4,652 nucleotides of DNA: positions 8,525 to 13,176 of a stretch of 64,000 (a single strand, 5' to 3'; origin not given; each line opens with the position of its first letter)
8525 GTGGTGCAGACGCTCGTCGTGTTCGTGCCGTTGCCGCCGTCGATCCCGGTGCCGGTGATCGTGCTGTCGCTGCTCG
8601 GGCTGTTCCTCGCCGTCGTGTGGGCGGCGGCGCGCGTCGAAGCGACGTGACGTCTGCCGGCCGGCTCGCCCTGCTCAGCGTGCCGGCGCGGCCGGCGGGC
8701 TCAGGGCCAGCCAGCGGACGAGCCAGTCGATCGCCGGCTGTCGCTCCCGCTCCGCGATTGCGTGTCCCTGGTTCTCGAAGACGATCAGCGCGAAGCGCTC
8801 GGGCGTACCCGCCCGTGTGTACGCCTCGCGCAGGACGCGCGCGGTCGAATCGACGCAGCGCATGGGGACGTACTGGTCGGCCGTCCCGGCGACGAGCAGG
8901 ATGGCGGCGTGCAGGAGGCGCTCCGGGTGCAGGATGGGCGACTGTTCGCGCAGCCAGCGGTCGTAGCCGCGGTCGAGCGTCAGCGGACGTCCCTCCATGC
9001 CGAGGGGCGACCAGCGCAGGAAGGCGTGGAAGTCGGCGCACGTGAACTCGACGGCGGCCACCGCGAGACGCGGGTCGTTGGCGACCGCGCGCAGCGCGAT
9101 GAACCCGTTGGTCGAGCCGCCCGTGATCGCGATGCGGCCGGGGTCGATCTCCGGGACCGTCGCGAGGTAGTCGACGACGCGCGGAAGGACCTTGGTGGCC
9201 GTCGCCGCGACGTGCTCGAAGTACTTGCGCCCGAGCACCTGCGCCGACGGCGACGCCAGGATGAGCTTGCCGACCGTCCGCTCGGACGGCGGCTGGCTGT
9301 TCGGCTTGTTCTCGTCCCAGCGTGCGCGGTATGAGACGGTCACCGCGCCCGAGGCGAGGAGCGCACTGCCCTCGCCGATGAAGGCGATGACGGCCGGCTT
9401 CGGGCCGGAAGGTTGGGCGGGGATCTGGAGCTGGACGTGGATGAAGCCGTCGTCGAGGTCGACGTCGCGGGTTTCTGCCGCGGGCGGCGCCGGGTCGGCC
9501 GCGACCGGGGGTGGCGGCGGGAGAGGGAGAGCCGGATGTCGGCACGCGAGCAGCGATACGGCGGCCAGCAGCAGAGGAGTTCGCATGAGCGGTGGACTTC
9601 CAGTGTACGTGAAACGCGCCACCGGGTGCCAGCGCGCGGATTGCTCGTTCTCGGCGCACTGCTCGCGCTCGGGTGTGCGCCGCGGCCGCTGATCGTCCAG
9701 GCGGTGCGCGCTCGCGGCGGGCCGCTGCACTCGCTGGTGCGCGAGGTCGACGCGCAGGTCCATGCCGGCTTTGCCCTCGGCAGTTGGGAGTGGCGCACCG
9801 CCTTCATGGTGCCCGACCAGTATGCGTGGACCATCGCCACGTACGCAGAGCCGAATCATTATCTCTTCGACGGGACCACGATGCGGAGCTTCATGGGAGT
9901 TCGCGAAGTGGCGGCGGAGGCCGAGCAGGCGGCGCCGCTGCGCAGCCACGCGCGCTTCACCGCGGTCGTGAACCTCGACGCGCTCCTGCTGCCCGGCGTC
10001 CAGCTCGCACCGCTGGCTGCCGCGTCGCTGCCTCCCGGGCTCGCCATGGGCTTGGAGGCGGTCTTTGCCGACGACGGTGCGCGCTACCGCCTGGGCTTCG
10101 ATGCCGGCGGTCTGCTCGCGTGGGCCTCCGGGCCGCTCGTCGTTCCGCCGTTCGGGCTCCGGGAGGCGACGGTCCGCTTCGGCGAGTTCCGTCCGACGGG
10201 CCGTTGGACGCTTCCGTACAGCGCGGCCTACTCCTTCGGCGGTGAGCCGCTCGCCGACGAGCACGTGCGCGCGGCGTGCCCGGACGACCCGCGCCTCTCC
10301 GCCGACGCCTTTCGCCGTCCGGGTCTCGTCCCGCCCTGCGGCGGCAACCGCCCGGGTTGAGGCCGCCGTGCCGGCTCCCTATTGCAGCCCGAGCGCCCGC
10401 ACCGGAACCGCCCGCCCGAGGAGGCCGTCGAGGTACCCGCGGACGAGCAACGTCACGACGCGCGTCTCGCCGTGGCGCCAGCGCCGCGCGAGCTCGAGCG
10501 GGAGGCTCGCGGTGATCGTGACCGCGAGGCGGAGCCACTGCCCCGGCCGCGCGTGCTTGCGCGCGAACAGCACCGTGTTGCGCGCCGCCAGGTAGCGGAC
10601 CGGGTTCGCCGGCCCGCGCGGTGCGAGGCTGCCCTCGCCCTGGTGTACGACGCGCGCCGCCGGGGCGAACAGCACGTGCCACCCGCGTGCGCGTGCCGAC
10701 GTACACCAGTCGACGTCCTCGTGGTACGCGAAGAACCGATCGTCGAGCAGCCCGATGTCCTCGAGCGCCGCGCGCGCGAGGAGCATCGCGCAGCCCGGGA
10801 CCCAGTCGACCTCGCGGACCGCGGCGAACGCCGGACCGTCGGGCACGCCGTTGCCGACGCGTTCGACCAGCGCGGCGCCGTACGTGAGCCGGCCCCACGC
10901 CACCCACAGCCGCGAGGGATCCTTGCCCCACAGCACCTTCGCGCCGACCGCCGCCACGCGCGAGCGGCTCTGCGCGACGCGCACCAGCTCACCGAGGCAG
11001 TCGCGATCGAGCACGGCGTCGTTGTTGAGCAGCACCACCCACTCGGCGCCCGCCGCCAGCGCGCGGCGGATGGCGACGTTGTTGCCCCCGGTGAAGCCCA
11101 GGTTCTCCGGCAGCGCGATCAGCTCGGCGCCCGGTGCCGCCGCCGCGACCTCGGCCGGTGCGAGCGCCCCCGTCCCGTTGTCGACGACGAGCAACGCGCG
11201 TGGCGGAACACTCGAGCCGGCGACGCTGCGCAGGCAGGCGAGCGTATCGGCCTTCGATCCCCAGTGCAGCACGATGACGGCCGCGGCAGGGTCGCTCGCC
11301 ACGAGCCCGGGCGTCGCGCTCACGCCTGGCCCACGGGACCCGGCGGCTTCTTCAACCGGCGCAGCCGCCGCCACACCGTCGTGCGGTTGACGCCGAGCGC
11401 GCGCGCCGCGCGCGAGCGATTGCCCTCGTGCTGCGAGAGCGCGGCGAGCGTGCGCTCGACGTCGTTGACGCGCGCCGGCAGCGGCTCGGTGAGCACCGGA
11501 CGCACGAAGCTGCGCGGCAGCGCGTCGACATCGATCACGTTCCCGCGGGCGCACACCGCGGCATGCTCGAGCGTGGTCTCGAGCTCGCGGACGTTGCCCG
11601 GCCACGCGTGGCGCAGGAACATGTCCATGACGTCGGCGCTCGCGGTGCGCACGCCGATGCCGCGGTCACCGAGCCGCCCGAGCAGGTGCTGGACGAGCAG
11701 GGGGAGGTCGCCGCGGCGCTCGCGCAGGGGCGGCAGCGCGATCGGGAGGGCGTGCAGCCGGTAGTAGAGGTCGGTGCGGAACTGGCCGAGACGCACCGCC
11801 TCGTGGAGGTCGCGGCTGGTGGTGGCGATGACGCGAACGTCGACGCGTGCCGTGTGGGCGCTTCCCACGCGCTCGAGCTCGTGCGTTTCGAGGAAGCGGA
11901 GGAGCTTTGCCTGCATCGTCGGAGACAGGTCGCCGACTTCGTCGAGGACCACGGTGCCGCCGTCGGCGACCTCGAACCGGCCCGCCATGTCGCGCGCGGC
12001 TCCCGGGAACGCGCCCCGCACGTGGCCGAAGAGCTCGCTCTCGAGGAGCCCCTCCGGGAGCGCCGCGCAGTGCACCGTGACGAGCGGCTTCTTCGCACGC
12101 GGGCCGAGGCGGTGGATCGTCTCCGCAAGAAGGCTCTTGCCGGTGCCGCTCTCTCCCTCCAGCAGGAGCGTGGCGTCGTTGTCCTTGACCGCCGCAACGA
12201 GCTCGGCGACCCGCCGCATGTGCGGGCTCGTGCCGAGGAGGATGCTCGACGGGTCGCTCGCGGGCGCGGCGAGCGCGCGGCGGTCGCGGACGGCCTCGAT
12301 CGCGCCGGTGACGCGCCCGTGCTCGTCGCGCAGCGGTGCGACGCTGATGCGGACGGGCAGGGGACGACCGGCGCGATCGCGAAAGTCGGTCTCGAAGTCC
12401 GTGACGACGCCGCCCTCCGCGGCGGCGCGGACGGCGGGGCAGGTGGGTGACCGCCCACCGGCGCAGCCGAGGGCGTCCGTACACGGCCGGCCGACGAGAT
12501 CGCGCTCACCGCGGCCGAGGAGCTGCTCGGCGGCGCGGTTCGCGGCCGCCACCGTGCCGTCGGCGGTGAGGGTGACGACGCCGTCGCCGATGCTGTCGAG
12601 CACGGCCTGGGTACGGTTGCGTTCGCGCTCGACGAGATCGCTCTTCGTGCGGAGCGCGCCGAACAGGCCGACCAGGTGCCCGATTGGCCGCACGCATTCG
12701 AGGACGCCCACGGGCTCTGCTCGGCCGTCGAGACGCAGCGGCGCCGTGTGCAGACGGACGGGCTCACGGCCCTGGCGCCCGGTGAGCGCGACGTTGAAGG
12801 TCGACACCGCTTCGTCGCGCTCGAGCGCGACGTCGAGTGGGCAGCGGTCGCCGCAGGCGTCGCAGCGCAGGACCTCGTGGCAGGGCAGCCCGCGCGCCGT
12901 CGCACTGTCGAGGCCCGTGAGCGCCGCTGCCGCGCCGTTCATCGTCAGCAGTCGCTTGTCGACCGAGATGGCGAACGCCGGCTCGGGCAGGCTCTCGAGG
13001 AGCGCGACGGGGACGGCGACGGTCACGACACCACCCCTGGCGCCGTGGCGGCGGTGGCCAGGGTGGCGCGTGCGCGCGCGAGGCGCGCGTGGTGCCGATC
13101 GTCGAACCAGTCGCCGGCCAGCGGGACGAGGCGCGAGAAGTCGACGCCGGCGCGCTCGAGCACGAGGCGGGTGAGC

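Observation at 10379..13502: Translationally coupled operon: ferritin-like protein, then a Cys-rich PAS sigma-54 activator, then a family-2 glycosyltransferase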

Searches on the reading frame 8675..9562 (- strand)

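Call 22: search_protein_families(library=pfam, proteins=[window:8675-9562:-], max_evalue=0.001)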
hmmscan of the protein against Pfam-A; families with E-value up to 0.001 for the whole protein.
window:8675-9562:- (295 aa): 4 families
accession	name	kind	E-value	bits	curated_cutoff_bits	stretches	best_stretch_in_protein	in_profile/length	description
PF00326.27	Peptidase_S9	-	5.4e-09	36.3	22.6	1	129-276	51-196/213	Prolyl oligopeptidase family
PF22244.2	GCE_fung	-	6.4e-08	33.1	27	1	42-169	13-132/231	Glucuronyl esterase, fungi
PF01738.24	DLH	-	0.00013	22.1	21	1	114-275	66-194/217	Dienelactone hydrolase family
PF05448.18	AXE1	-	0.00044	19.6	21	0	112-175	150-211/321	Acetyl xylan esterase (AXE1)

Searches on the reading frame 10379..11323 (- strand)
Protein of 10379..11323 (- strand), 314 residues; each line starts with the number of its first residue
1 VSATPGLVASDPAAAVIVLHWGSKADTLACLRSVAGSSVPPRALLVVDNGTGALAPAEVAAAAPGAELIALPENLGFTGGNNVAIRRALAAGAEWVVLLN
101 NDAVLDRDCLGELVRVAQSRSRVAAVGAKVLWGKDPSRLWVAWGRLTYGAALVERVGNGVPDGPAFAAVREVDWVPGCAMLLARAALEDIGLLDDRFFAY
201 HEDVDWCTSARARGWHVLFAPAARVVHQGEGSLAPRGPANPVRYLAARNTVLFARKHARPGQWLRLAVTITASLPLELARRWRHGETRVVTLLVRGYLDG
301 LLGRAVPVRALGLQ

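Call 4: search_protein_families(library=pfam, proteins=[window:10379-11323:-], max_evalue=0.1)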
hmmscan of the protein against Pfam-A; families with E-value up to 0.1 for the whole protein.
window:10379-11323:- (314 aa): 4 families
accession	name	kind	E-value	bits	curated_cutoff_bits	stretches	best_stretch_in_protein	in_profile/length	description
PF13641.12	Glyco_tranf_2_3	-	2.3e-19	70.8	27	1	12-231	1-215/230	Glycosyltransferase like family 2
PF00535.33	Glycos_transf_2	-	5.1e-10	40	23.3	1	17-151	3-140/168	Glycosyl transferase family 2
PF13632.12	Glyco_trans_2_3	-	6.4e-10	39.6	27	1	95-229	1-124/198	Glycosyl transferase family group 2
PF13506.12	Glyco_transf_21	-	0.003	17.5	21.7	1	84-223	22-150/174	Glycosyl transferase family 21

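Call 5: search_protein_families(library=ncbifam, proteins=[window:10379-11323:-], max_evalue=0.1)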
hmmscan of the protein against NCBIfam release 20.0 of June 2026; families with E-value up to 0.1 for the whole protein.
window:10379-11323:- (314 aa): 6 families
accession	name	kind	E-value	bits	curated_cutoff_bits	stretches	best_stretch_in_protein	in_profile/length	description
TIGR01556.1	rhamnosyltran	subfamily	4.2e-14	52.4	200.55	1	43-264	23-246/281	rhamnosyltransferase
TIGR03965.1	mycofact_glyco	equivalog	1.4e-12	47.2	280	1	10-274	72-322/467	mycofactocin biosynthesis glycosyltransferase MftF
NF050113.1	gal_furan_GlfT1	equivalog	1.4e-11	44.3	330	1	14-205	2-184/290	galactofuranosyltransferase GlfT1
NF038299.1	EPS_HpsN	equivalog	7.1e-06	25.2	425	1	176-231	166-224/317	hormogonium polysaccharide biosynthesis glycosyltransferase HpsN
TIGR03937.1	PgaC_IcaA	equivalog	6.5e-05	22.1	422.3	1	59-127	95-160/407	poly-beta-1,6-N-acetyl-D-glucosamine synthase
NF041875.1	EPS_EpsD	equivalog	0.00087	18.8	370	1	46-234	35-213/325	exopolysaccharide biosynthesis glycosyltransferase EpsD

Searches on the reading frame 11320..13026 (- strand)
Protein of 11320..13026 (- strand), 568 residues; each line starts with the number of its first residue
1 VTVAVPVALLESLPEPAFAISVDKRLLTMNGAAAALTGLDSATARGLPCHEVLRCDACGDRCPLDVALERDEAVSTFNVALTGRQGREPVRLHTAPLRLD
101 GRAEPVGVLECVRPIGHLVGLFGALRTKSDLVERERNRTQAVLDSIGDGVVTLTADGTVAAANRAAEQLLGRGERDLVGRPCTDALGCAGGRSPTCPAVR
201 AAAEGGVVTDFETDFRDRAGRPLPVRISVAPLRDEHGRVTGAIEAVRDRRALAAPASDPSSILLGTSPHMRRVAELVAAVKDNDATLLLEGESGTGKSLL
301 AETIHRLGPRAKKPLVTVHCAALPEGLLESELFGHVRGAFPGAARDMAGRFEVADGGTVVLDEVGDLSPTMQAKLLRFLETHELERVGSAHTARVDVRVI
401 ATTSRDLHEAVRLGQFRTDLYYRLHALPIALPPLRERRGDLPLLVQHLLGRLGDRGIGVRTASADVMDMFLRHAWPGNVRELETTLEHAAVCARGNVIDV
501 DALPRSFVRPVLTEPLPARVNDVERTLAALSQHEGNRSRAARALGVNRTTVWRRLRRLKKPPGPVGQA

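Call 4: search_protein_families(library=pfam, proteins=[window:11320-13026:-], max_evalue=0.1)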
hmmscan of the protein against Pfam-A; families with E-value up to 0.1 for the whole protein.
window:11320-13026:- (568 aa): 26 families (the best 25 are shown)
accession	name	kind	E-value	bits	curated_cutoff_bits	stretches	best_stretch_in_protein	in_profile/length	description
PF00158.32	Sigma54_activat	-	1.7e-62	210.5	20.2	1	264-429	2-167/168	Sigma-54 interaction domain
PF08448.16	PAS_4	-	9.2e-27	93.9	23.1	2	143-251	1-107/110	PAS fold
PF13426.13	PAS_9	-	3e-21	76.1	27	2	148-248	2-100/103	PAS domain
PF25601.1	AAA_lid_14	-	2.9e-20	72.3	27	1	435-508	1-75/87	AAA+ ATPase lid domain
PF00989.32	PAS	-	9.2e-19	68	22.6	2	138-248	2-112/113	PAS fold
PF14532.12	Sigma54_activ_2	-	1.5e-17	64.6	25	1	264-434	1-138/138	Sigma-54 interaction domain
PF13188.13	PAS_8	-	5.2e-12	45.6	21.8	2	137-177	1-43/65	PAS domain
PF02954.25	HTH_8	-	1e-09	38.4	22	1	528-557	12-41/42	Bacterial regulatory protein, Fis family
PF07728.20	AAA_5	-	9.2e-08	32.6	22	1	287-403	2-121/139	AAA domain (dynein-related subfamily)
PF13556.12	HTH_30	-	2.6e-06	27.6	27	1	525-559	3-37/59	PucR C-terminal helix-turn-helix domain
PF18024.7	HTH_50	-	0.00012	22.1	27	1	520-557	8-46/50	Helix-turn-helix domain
PF00004.35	AAA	-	0.00023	22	21.2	1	287-418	1-125/131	ATPase family associated with various cellular activities (AAA)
PF00126.33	HTH_1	-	0.00033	21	26.6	1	533-559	12-38/60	Bacterial regulatory helix-turn-helix protein, lysR family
PF13384.12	HTH_23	-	0.00056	20.1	24.6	1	534-560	17-43/50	Homeodomain-like domain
PF13542.12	HTH_Tnp_ISL3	-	0.00057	19.7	27.4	1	524-558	17-50/51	Helix-turn-helix domain of transposase family ISL3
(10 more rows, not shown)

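Call 5: search_protein_families(library=ncbifam, proteins=[window:11320-13026:-], max_evalue=0.1)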
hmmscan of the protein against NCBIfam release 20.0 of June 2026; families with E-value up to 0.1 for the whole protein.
window:11320-13026:- (568 aa): 43 families (the best 25 are shown)
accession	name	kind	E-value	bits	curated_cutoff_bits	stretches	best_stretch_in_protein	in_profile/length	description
TIGR01817.1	nifA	equivalog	4.2e-99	332.7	528.85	1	258-501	193-436/534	nif-specific transcriptional activator NifA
NF003451.0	PRK05022.1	equivalog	5.6e-87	292.6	476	1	259-558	188-508/512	nitric oxide reductase transcriptional regulator NorR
NF008469.0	PRK11361.1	equivalog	2.1e-84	283.9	714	1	261-555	143-451/461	acetoacetate metabolism transcriptional regulator AtoC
TIGR01818.1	ntrC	equivalog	4.3e-84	282.9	558.6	2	247-507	118-381/463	nitrogen regulation protein NR(I)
NF007689.0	PRK10365.1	equivalog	2.9e-83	280.1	760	1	252-557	130-441/441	sigma-54-dependent response regulator transcription factor ZraR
NF038308.1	RNA_repair_RtcR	equivalog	2.3e-82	277.5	650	1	260-510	179-439/530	RNA repair transcriptional activator RtcR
TIGR02915.1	PEP_resp_reg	equivalog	3.1e-81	273.5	502.6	1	256-557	134-441/445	PEP-CTERM-box response regulator transcription factor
NF041552.1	TF_PrdR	equivalog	1.3e-80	271.3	795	1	260-556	266-574/577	sigma-54 dependent transcriptional regulator PrdR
NF050807.1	TransRegFlbDCaul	equivalog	3e-77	260.4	750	1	253-503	111-361/454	sigma-54-dependent transcriptional regulator FlbD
TIGR02329.1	propionate_PrpR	equivalog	2.2e-74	251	499.2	1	261-556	212-525/526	propionate catabolism operon regulatory protein PrpR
NF008085.0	PRK10820.1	equivalog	2.2e-74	250.9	576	1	248-497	191-441/520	transcriptional regulator TyrR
NF041946.1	LuxO_transreg_Vib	equivalog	2.8e-74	250.6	800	1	262-507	134-380/463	quorum-sensing sigma-54 dependent transcriptional regulator LuxO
NF011958.0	PRK15429.1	equivalog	1.6e-73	248.4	830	1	263-558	381-684/692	formate hydrogenlyase transcriptional activator FlhA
NF011953.0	PRK15424.1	equivalog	7.2e-73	246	703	1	261-557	219-533/538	propionate catabolism operon regulatory protein PrpR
NF011695.0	PRK15115.1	equivalog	3.2e-71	240.4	763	1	245-557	117-435/445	two-component system response regulator GlrR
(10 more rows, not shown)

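Call 32: find_encoding_contigs(protein=window:11320-13026:-, flank=3000, max_places=4)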
Protein window:11320-13026:- (568 aa): no gene with exactly this product is on record in the collection.

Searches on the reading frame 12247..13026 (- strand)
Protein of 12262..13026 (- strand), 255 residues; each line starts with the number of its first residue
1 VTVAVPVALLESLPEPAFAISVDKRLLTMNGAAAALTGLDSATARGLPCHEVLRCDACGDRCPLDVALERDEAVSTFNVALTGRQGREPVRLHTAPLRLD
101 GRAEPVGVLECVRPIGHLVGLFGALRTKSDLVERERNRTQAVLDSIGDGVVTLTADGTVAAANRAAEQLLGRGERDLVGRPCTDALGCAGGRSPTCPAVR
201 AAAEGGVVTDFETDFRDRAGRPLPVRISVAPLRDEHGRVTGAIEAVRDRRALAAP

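Call 17: find_homologous_proteins(query=window:12262-13026:-, max_evalue=0.001)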
Query seq(255 aa) (255 aa): 5 proteins with E <= 0.001 among 8000 candidates.
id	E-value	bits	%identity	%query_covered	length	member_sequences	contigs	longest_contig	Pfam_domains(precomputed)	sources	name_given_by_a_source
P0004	4.2e-86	306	58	100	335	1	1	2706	PF13426.14,PF13188.14,PF02954.26,PF08448.17,PF00989.32,PF13556.13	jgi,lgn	jgi:PAS domain S-box-containing protein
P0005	6.2e-74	267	53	96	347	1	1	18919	PF13426.14,PF13188.14,PF00158.33,PF08448.17,PF00989.32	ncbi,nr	ncbi:MAG: sigma 54-interacting transcriptional regulator, partial [Deltaproteobacteria bacterium]|nr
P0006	1.9e-31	127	63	42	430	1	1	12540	PF00158.33,PF25601.2,PF02954.26,PF08448.17,PF00989.32,PF14532.13,PF13556.13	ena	-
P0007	1.4e-7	49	28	56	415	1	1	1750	PF08447.19,PF13426.14,PF13188.14,PF02830.24,PF08448.17,PF00989.32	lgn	-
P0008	3.0e-6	45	28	57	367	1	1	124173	PF08447.19,PF13426.14,PF13188.14,PF08448.17,PF00512.32,PF00989.32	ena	-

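Call 60: predict_structure(alignment_id=A7)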
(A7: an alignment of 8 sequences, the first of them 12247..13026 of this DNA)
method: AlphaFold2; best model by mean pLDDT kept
length: 260 residues; sequences in the alignment: 8
mean_pLDDT: 81.8   pTM: 0.47
mean pLDDT of the five models: 81.8, 78.5, 77.1, 75.5, 74.6
residues with pLDDT >= 90: 78; 70-90: 141; 50-70: 29; < 50: 12
segments of 3 or more residues with pLDDT < 50: 254-260
pLDDT, mean of each block of 10 residues (from residue 1): 70 91 94 90 93 82 89 83 82 89 88 68 59 71 76 90 89 89 79 72 84 84 88 89 89 52
secondary structure, 60 per line:
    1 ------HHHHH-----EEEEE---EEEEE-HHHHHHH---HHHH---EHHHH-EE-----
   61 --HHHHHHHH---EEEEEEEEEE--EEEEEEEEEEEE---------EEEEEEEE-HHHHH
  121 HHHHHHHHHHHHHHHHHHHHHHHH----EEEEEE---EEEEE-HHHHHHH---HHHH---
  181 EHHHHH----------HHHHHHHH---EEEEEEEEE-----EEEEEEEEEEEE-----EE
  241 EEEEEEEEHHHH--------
elements in order: H7-11 E17-21 E25-29 H31-37 H41-44 H49-52 H63-70 E74-83 E86-97 E107-114 H116-144 E149-154 E158-162 H164-170 H174-177 H182-186 H197-204 E208-216 E222-233 E239-248 H249-252

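Call 70: fold_search(model_id=the predicted structure, library=pdb)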
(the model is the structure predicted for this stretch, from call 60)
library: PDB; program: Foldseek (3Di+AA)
matches with E <= 10: 1294; with E <= 0.001: 687
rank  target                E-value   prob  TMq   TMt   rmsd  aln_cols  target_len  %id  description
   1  9cdr_A                2.3e-14  1.00  0.37  0.16  10.1       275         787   18  DosP Apo straight form (released 2024-11-20)
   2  9ce0_B                1.6e-13  1.00  0.36  0.14  10.7       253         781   18  DosP Apo Bent form (released 2024-11-20)
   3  9bgv_A                2.1e-13  1.00  0.37  0.19   8.8       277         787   17  DosP R97A straight form (released 2024-11-20)
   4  9cmf_A                2.4e-13  1.00  0.36  0.16   9.9       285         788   17  Substrate bound DosP (released 2024-11-20)
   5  6pps_A                7.8e-13  1.00  0.54  0.55   6.3       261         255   16  A blue light illuminated LOV-PAS construct from the LOV-HK sensory protein from Brucella abortus (construct 15-273) (released 2020-07-15)
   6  4hh2_B                9.2e-13  1.00  0.36  0.26  18.0       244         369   20  Structure of PpsR without the HTH motif from Rb. sphaeroides (released 2013-06-05)
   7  9qq6_A                9.2e-13  1.00  0.40  0.26   8.8       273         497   18  Structure of the Azotobacter vinelandii NifL-NifA complex (released 2025-06-18)
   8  9bkv_B                1.2e-12  1.00  0.37  0.19   8.6       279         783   17  DosP R97A bent form (released 2024-11-20)
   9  4hh2_A                1.8e-12  1.00  0.36  0.26  13.8       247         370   20  Structure of PpsR without the HTH motif from Rb. sphaeroides (released 2013-06-05)
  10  6pps_D                1.9e-12  1.00  0.50  0.50   7.2       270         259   16  A blue light illuminated LOV-PAS construct from the LOV-HK sensory protein from Brucella abortus (construct 15-273) (released 2020-07-15)
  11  6ph4_A                1.9e-12  1.00  0.42  0.36   9.6       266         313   16  Full length LOV-PAS-HK construct from the LOV-HK sensory protein from Brucella abortus (light-adapted, construct 15-48 (released 2020-12-30)
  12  9bkv_A                4.0e-12  1.00  0.38  0.17   9.6       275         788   17  DosP R97A bent form (released 2024-11-20)
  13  4hh2_D                4.5e-12  1.00  0.37  0.27  13.2       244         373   20  Structure of PpsR without the HTH motif from Rb. sphaeroides (released 2013-06-05)
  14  6pps_C                5.4e-12  1.00  0.44  0.45   7.9       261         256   16  A blue light illuminated LOV-PAS construct from the LOV-HK sensory protein from Brucella abortus (construct 15-273) (released 2020-07-15)
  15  6pps_B                7.2e-12  1.00  0.45  0.45   8.1       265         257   16  A blue light illuminated LOV-PAS construct from the LOV-HK sensory protein from Brucella abortus (construct 15-273) (released 2020-07-15)
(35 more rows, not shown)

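Call 86: find_encoding_contigs(protein=P0006, flank=6000, max_places=3)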
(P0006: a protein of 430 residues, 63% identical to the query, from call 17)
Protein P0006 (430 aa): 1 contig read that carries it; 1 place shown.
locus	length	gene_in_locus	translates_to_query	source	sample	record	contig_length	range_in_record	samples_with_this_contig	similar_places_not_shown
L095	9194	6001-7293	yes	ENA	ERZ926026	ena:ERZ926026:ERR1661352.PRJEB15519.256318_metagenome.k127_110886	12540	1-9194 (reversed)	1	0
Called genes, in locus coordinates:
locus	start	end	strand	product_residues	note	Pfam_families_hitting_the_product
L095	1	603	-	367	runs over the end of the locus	PF04909:Amidohydro_2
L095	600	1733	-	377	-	PF04909:Amidohydro_2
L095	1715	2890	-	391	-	PF04909:Amidohydro_2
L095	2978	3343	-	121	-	-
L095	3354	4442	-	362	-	PF04909:Amidohydro_2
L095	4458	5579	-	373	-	PF00296:Bac_luciferase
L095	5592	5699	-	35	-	-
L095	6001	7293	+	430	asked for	PF00989:PAS (weak), PF08448:PAS_4, PF00158:Sigma54_activat, PF14532:Sigma54_activ_2, PF25601:AAA_lid_14, PF02954:HTH_8, PF13556:HTH_30 (weak)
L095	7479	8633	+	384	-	PF00296:Bac_luciferase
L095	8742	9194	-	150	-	?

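Call 87: find_encoding_contigs(protein=P0005, flank=6000, max_places=3)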
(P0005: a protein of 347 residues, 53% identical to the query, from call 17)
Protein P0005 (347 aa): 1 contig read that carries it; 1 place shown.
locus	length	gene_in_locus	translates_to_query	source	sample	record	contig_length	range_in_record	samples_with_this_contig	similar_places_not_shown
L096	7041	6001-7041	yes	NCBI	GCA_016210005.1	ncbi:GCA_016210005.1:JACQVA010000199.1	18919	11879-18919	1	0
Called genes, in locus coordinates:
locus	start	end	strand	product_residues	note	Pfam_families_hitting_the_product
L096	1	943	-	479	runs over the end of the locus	PF13380:CoA_binding_2, PF13607:Succ_CoA_lig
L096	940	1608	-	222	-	PF13549:ATP-grasp_5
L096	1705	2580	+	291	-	PF01569:PAP2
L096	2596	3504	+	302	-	PF00296:Bac_luciferase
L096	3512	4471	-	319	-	PF00291:PALP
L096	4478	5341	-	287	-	PF03476:MOSC_N, PF03473:MOSC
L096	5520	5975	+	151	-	-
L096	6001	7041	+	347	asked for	PF00989:PAS (weak), PF08448:PAS_4, PF13188:PAS_8 (faint), PF00989:PAS (weak), PF08448:PAS_4, PF13426:PAS_9, PF00158:Sigma54_activat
